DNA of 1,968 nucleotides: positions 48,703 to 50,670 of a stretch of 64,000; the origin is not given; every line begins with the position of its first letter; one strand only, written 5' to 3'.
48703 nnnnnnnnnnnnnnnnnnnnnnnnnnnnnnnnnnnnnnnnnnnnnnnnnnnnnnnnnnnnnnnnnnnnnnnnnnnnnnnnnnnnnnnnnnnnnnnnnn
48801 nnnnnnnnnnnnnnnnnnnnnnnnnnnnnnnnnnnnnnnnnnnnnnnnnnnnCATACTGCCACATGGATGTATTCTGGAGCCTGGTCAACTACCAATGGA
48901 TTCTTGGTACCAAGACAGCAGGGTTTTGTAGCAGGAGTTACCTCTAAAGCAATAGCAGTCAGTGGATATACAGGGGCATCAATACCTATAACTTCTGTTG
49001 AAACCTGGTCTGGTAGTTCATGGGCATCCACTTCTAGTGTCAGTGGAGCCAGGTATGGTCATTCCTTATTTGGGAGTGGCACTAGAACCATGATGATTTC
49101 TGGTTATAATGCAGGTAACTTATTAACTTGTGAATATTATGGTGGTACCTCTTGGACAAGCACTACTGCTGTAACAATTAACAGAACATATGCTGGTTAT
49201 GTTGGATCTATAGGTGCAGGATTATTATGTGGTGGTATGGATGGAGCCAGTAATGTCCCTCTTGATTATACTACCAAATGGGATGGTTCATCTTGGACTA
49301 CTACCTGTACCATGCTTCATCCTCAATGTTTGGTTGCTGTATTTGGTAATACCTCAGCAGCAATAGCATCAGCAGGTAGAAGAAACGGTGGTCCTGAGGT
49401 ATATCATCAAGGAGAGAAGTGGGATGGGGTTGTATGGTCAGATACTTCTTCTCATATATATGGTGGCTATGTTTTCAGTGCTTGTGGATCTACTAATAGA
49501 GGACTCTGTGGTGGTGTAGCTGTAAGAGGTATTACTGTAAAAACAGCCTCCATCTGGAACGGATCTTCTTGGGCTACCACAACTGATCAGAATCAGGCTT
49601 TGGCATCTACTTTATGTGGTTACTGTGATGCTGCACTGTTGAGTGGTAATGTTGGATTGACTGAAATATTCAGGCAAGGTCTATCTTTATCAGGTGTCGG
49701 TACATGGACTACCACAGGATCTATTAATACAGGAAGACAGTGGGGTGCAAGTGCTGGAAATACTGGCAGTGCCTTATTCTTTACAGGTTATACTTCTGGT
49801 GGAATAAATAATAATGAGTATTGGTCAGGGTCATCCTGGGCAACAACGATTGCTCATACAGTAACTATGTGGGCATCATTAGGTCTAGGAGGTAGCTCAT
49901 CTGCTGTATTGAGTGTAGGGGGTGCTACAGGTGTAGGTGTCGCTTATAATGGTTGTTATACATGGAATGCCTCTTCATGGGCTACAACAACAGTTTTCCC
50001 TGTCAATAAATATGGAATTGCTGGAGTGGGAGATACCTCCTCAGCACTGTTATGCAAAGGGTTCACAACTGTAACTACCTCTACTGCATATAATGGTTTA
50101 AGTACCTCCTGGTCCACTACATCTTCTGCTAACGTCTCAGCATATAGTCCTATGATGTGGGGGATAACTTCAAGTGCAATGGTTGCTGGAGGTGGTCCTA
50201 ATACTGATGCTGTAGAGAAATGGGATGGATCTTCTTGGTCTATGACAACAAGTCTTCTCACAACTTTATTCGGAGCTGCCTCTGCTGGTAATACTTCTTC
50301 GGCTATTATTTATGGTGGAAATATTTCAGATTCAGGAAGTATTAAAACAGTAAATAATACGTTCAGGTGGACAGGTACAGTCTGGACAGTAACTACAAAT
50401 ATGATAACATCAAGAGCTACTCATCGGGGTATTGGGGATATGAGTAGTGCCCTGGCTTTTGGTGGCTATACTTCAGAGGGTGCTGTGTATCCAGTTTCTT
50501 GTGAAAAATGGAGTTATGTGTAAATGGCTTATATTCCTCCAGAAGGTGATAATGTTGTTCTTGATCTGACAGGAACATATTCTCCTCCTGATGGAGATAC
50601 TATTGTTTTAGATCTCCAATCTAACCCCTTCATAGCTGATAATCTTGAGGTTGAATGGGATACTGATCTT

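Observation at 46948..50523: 1191-aa protein built almost entirely of Kelch-type blades (about 4 beta-propellers)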

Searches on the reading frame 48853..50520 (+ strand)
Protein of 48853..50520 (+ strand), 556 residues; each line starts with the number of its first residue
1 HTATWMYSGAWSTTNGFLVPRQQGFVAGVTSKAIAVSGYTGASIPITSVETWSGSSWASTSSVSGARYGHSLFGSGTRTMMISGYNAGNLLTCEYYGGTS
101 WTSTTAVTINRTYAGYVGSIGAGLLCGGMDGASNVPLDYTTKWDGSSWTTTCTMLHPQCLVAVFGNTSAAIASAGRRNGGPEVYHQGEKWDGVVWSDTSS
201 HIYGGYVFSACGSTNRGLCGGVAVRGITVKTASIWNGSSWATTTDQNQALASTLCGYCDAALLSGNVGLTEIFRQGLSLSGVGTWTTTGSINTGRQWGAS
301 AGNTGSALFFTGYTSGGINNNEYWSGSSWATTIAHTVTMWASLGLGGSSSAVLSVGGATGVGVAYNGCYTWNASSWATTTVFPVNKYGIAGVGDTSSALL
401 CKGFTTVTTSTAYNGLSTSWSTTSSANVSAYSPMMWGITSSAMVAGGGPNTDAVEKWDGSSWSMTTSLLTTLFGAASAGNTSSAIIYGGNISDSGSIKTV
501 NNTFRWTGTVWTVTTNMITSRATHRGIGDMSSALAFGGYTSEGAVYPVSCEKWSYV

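Call 47: predict_structure(alignment_id=A3)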
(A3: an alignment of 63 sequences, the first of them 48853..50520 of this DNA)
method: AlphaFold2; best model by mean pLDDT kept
length: 556 residues; sequences in the alignment: 63
mean_pLDDT: 91.1   pTM: 0.60
mean pLDDT of the five models: 91.1, 91.1, 89.9, 89.9, 89.8
residues with pLDDT >= 90: 415; 70-90: 118; 50-70: 14; < 50: 9
segments of 3 or more residues with pLDDT < 50: 1-5, 277-280
pLDDT, mean of each block of 10 residues (from residue 1): 54 90 90 92 92 92 95 92 95 94 94 94 95 90 96 94 95 87 89 96 79 92 75 90 83 82 81 67 86 97 97 94 97 97 94 96 94 95 96 97 96 91 97 97 94 97 95 96 97 84 93 91 96 96 85 92
secondary structure, 60 per line:
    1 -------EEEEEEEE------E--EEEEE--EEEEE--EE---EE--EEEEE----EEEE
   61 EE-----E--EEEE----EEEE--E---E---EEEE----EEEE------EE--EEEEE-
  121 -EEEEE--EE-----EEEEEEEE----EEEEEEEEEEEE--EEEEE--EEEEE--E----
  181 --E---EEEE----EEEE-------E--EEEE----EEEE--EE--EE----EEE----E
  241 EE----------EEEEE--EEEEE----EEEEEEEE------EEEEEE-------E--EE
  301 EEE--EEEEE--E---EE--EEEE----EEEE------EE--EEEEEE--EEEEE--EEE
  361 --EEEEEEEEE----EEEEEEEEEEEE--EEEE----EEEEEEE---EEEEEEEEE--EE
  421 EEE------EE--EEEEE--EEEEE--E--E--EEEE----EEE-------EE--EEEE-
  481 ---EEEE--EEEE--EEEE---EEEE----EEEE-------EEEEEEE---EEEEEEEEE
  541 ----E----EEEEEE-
elements in order: E8-15 E25-29 E32-36 E48-52 E57-62 E71-74 E79-82 E93-96 E101-104 E115-119 E122-126 E136-143 E148-159 E162-166 E169-173 E187-190 E195-198 E209-212 E217-220 E233-235 E240-242 E253-257 E260-264 E269-276 E283-288 E299-303 E306-310 E321-324 E329-332 E343-348 E351-355 E358-360 E363-371 E376-387 E390-393 E398-404 E408-416 E419-423 E434-438 E441-445 E454-457 E462-464 E476-479 E484-487 E490-493 E496-499 E503-506 E511-514 E522-528 E532-540 E550-555

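Call 50: fold_search(model_id=the predicted structure, library=pdb)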
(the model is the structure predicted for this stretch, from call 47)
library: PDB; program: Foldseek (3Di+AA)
matches with E <= 10: 1508; with E <= 0.001: 977
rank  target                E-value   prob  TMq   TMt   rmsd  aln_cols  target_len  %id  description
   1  8glv_DA               1.5e-17  1.00  0.41  0.06  25.2       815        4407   11  96-nm repeat unit of doublet microtubules from Chlamydomonas reinhardtii flagella (released 2023-05-31)
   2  5yy8                  1.3e-15  1.00  0.41  0.78   3.3       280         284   13  Crystal structure of the Kelch domain of human NS1-BP (released 2018-03-14)
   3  9mez_D                4.0e-15  1.00  0.43  0.73   3.4       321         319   11  Crystal structure of MRAS(GDP) bound to LZTR1(Kelch domain) (released 2025-09-10)
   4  9mf0_J                4.8e-15  1.00  0.43  0.73   3.4       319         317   12  Crystal structure of KRAS(GDP) bound to LZTR1(Kelch domain) (released 2025-09-10)
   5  9mez_J                5.5e-15  1.00  0.43  0.74   3.4       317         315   11  Crystal structure of MRAS(GDP) bound to LZTR1(Kelch domain) (released 2025-09-10)
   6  8pjr                  7.6e-15  1.00  0.28  0.55  26.5       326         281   15  Crystal structure of the SAKe6AC-LB protein (released 2024-07-10)
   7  6n3h_A                8.4e-15  1.00  0.43  0.77   3.5       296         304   14  Crystal structure of Kelch domain of the human NS1 binding protein (released 2018-12-12)
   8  9j7g_C                1.1e-14  1.00  0.23  0.44  25.8       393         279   12  Crystal strcuture of Keap1_compound_8 (released 2025-06-25)
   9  6v7o_A                1.2e-14  1.00  0.29  0.56  25.1       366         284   12  Structural Elucidation of Peptide Binding to KLHL-12, a Substrate Specific Adapter Protein in a Cul3-Ring E3 Ligase Co (released 2020-02-19)
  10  5nkp_B                1.4e-14  1.00  0.41  0.76   3.5       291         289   16  Crystal structure of the human KLHL3 Kelch domain in complex with a WNK3 peptide (released 2017-05-03)
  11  7ong                  1.7e-14  1.00  0.41  0.74   2.7       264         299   17  Crystal structure of the computationally designed SAKe6BE-L1 protein (released 2022-12-14)
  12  4yy8_B                1.7e-14  1.00  0.40  0.58   6.5       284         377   14  Crystal Structure Analysis of Kelch protein from Plasmodium falciparum (released 2015-04-01)
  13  2vpj                  1.7e-14  1.00  0.29  0.55  25.4       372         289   12  Crystal structure of the Kelch domain of human KLHL12 (released 2008-03-18)
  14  6ttk_D                1.7e-14  1.00  0.28  0.53  25.8       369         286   13  Crystal structure of the kelch domain of human KLHL12 in complex with DVL1 peptide (released 2020-02-12)
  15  9mf0_F                2.5e-14  1.00  0.43  0.73   3.4       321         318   12  Crystal structure of KRAS(GDP) bound to LZTR1(Kelch domain) (released 2025-09-10)
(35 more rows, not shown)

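Call 51: fold_search(model_id=the predicted structure, library=viral)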
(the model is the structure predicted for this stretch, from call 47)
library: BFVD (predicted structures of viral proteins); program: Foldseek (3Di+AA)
matches with E <= 10: 662; with E <= 0.001: 235
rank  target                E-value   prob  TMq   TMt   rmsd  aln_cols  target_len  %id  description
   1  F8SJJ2                6.1e-22  1.00  0.43  0.39  18.6       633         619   11  Uncharacterized protein 360 [Pseudomonas phage PhiPA3]
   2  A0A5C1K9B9            3.8e-20  1.00  0.43  0.38  20.4       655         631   12  Uncharacterized protein [Pseudomonas phage vB_PaeM_PS119XW]
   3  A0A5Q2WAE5            7.7e-17  1.00  0.34  0.26  18.2       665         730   13  (no name in the UniProt tables at hand)
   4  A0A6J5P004            1.6e-15  1.00  0.40  0.29  10.7       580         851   13  Uncharacterized protein [uncultured Caudovirales phage]
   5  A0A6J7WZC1            2.5e-15  1.00  0.26  0.33  30.2       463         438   13  Uncharacterized protein [uncultured Caudovirales phage]
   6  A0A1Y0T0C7            3.6e-14  1.00  0.44  0.35  11.6       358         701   12  Virion structural protein [Pseudomonas phage Noxifer]
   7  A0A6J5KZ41            5.3e-14  1.00  0.21  0.10  27.2       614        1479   10  Kelch repeat type 1 [uncultured Caudovirales phage]
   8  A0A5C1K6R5            1.2e-13  1.00  0.44  0.78   3.0       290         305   11  Kelch repeat protein [Pseudomonas phage vB_PaeM_PS119XW]
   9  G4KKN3                3.3e-13  1.00  0.39  0.18  21.1       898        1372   10  (no name in the UniProt tables at hand)
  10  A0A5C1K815            4.2e-13  1.00  0.43  0.74   4.1       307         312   12  Galactose oxidase [Pseudomonas phage vB_PaeM_PS119XW]
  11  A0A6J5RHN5            6.7e-13  1.00  0.42  0.57   8.5       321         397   12  Uncharacterized protein [uncultured Caudovirales phage]
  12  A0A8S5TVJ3            7.0e-13  1.00  0.34  0.35  24.0       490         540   10  Kelch repeat [Siphoviridae sp. ctx254]
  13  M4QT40                9.7e-13  1.00  0.25  0.34  25.6       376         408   12  Uncharacterized protein (Fragment) [Synechococcus phage S-SKS1]
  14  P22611                2.7e-12  1.00  0.29  0.32  23.8       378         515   11  Kelch repeat protein M-T8 [Myxoma virus (strain Lausanne)]
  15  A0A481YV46            3.0e-12  1.00  0.44  0.67   3.3       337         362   12  Galactose oxidase [Marseillevirus LCMAC103]
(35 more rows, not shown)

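Call 52: find_related_loci(query=A3, collection=viral_contigs, flank=8000)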
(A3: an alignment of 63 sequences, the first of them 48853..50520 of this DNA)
Query A3 (556 aa) in viral_contigs; peptide patterns used: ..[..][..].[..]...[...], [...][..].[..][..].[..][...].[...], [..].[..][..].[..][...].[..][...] (x = any residue, [..] = any of these).
600 stretches matched a pattern (row limit reached: there are more); 301 encode a relative of the query (tblastn E <= 1e-3); the best 80 are kept; 80 distinct loci.
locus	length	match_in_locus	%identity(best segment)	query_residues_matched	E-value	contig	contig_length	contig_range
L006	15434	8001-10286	34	10-555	3e-48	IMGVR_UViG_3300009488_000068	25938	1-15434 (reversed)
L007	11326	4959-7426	29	28-554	9e-36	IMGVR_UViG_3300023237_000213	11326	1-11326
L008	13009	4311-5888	30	10-553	1e-34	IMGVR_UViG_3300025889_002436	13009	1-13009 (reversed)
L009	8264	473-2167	29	8-556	3e-34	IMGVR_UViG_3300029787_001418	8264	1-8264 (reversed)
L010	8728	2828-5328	29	4-536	6e-34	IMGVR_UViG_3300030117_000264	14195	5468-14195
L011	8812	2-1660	29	11-554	1e-33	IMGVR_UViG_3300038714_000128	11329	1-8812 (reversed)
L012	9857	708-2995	29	4-554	3e-33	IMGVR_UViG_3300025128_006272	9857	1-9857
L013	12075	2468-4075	29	8-554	7e-31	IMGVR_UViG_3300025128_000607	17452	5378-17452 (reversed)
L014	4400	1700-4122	29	1-554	1e-30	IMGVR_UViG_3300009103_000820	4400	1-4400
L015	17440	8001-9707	28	4-540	3e-30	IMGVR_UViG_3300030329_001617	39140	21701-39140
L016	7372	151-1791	29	1-554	3e-30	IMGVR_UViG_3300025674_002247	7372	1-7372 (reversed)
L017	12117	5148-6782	29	41-554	5e-30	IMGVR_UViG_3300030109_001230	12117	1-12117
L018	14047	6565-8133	29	7-556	8e-30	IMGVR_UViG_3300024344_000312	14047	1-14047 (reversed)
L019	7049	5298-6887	29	8-554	7e-29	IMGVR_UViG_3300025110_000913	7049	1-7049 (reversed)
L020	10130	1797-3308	30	10-554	7e-29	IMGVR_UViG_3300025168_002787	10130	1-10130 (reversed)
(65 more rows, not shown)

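Call 56: search_protein_families(library=phrogs, proteins=[L015:545-1324:+, L015:1327-2124:+, L015:2127-2828:+, L015:3298-4347:+, L015:4372-5604:+, L015:5613-7538:+, L015:7872-9740:+, L015:9745-11568:+, L015:11613-12281:+, L015:15243-17423:+], max_evalue=0.001)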
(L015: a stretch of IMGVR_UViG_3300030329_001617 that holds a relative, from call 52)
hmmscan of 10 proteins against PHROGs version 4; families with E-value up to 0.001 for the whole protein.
L015:545-1324:+ (260 aa): 1 family
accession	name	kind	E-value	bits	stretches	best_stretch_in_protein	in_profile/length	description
phrog_12985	-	unknown function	6.8e-46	158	1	16-257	3-236/238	-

L015:1327-2124:+ (266 aa): 1 family
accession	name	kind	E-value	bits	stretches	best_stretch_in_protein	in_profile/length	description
phrog_28581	-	unknown function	1.3e-40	140.2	1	1-127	1-127/165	-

L015:2127-2828:+ (234 aa): 2 families
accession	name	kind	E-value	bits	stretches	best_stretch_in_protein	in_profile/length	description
phrog_10775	-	tail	5.9e-29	102.4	1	9-231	9-221/237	tail protein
phrog_2941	-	head and packaging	1.6e-07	32.2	1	9-211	9-191/208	virion structural protein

L015:3298-4347:+ (350 aa): 0 families

L015:4372-5604:+ (411 aa): 13 families
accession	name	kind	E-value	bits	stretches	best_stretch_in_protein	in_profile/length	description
phrog_31104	-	unknown function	2.8e-101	340.3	2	1-170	1-178/365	-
phrog_4302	-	unknown function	2.7e-12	47.2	1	306-408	248-350/499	-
phrog_35687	-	unknown function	2.3e-11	43.7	1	256-408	28-177/653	-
phrog_972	-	tail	2.7e-09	36.4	1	306-403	85-185/1246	tail fiber protein proximal subunit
phrog_8859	-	unknown function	4.9e-09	36.6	1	314-407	37-125/400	-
phrog_19374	-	tail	5.7e-08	32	1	308-408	72-174/1057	tail protein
phrog_23412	-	tail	9e-08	31.2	1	308-408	72-174/1167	tail protein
phrog_9383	-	tail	1.3e-07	31.6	1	308-407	73-175/1056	tail protein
phrog_24578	-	unknown function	2e-07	30.2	1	308-408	72-174/1019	-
phrog_7992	-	tail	2.5e-07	30.3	1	312-408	77-174/1163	tail spike protein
phrog_36390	-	tail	2.6e-07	30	1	308-408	72-174/1048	tail spike protein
phrog_34776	-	other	2.9e-07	29.7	1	308-408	72-174/1013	haemolysin-type calcium binding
phrog_9648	-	tail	0.00045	21.4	0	315-374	50-113/152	tail protein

L015:5613-7538:+ (642 aa): 2 families
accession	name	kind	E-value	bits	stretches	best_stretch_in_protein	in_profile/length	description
phrog_27227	-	unknown function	3.5e-153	512.5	2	1-462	1-443/617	-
phrog_8229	-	unknown function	0.00095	19.6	0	72-174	186-293/382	-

L015:7872-9740:+ (623 aa): 1 family
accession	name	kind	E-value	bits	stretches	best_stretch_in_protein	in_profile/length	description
phrog_27227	-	unknown function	1.2e-143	481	2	1-448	1-448/617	-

L015:9745-11568:+ (608 aa): 1 family
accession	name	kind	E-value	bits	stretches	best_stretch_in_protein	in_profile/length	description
phrog_27227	-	unknown function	4.1e-176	588.2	1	1-608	1-617/617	-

L015:11613-12281:+ (223 aa): 0 families

L015:15243-17423:+ (727 aa): 2 families
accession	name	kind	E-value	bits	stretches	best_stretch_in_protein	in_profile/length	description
phrog_3287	-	head and packaging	3.3e-101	340.7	1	1-727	4-524/524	virion structural protein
phrog_11439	-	tail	7e-08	32.1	1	219-293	202-279/775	tail fiber protein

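Call 57: search_dna_similar(query=L015:9745-11568:+, collection=phages, mode=protein, max_rows=15, max_evalue=0.01)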
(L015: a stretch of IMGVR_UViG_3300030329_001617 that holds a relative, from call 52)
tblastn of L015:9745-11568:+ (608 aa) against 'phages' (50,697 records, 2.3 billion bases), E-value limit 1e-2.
Records with a match: 1; places in all: 1; records where one place covers at least 80% of the query: 0.
Best place of each record, by identity: <60% 1.
By first word of the organism name: Paenibacillus 1.
By host as written in the record: Paenibacillus larvae subsp. larvae strain Eric_V 1.
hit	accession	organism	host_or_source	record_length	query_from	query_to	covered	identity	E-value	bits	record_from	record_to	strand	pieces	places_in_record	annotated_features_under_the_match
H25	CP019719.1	Paenibacillus phage phiERICV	Paenibacillus larvae subsp. larvae ...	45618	328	563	39%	31.0%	7e-5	52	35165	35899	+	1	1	phage structural protein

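Call 58: search_dna_similar(query=L015:15243-17423:+, collection=phages, mode=protein, max_rows=10)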
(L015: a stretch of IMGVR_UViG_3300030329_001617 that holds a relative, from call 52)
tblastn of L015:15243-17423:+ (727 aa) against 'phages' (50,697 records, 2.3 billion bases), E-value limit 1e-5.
Records with a match: 48; places in all: 49; records where one place covers at least 80% of the query: 2.
Best place of each record, by identity: 60-80% 6; <60% 42.
By first word of the organism name: Pelagibacter 11; Synechococcus 7; Pseudomonas 7; Caudoviricetes 6; Caulobacter 4; Roseobacter 2; Planktothrix 2; Ochrobactrum 2; phage 1; Phage 1; and 5 more.
By host as written in the record: Candidatus Pelagibacter ubique HTCC1062 9; - 8; Synechococcus sp. MW02 6; Caulobacter vibrioides CB15 3; Candidatus Pelagibacter sp. HTCC1062 2; Roseobacter sp. FZCC0083 2; Ochrobactrum sp. POC9 2; Pseudomonas fluorescens 2; and 12 more.
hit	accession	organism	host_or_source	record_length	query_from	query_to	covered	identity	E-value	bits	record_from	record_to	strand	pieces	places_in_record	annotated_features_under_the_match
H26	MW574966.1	phage 023Pt_psg01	unknown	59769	1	727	100%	45.7%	4e-179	573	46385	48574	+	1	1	hypothetical protein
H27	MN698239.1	Pelagibacter phage HTVC023P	Candidatus Pelagibacter sp. HTCC1062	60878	2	727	89%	43.4%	7e-111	483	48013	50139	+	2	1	hypothetical protein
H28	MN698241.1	Pelagibacter phage HTVC027P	Candidatus Pelagibacter sp. HTCC1062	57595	1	727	77%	47.8%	5e-112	497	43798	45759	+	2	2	hypothetical protein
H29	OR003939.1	Phage DSL-LC04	Gammaproteobacteria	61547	4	727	77%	42.3%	1e-111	461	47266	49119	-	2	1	stabilization protein | hypothetical protein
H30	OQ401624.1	Roseobacter phage CRP-902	Roseobacter sp. FZCC0083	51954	2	727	73%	33.5%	1e-58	278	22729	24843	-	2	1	constituent protein | hypothetical protein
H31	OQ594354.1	Synechococcus phage MinM2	Synechococcus sp.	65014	9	727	74%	30.2%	1e-41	234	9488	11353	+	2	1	constituent protein | putative tail protein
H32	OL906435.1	Planktothrix phage Pag-Yong1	Planktothrix agardhii FACHB-1261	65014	9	727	74%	30.2%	1e-41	234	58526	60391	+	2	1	needle head protein | hypothetical protein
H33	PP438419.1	Planktothrix phage Pra-JY27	Planktothricoides raciborskii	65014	9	727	74%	30.2%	1e-41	234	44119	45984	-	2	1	hypothetical protein | putative tail protein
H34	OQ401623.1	Roseobacter phage CRP-901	Roseobacter sp. FZCC0083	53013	295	727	60%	32.1%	3e-58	221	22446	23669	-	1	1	constituent protein | hypothetical protein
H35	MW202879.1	Caudoviricetes sp.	Manatee Spring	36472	304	727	58%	31.5%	4e-48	190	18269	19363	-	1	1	phage stabilization protein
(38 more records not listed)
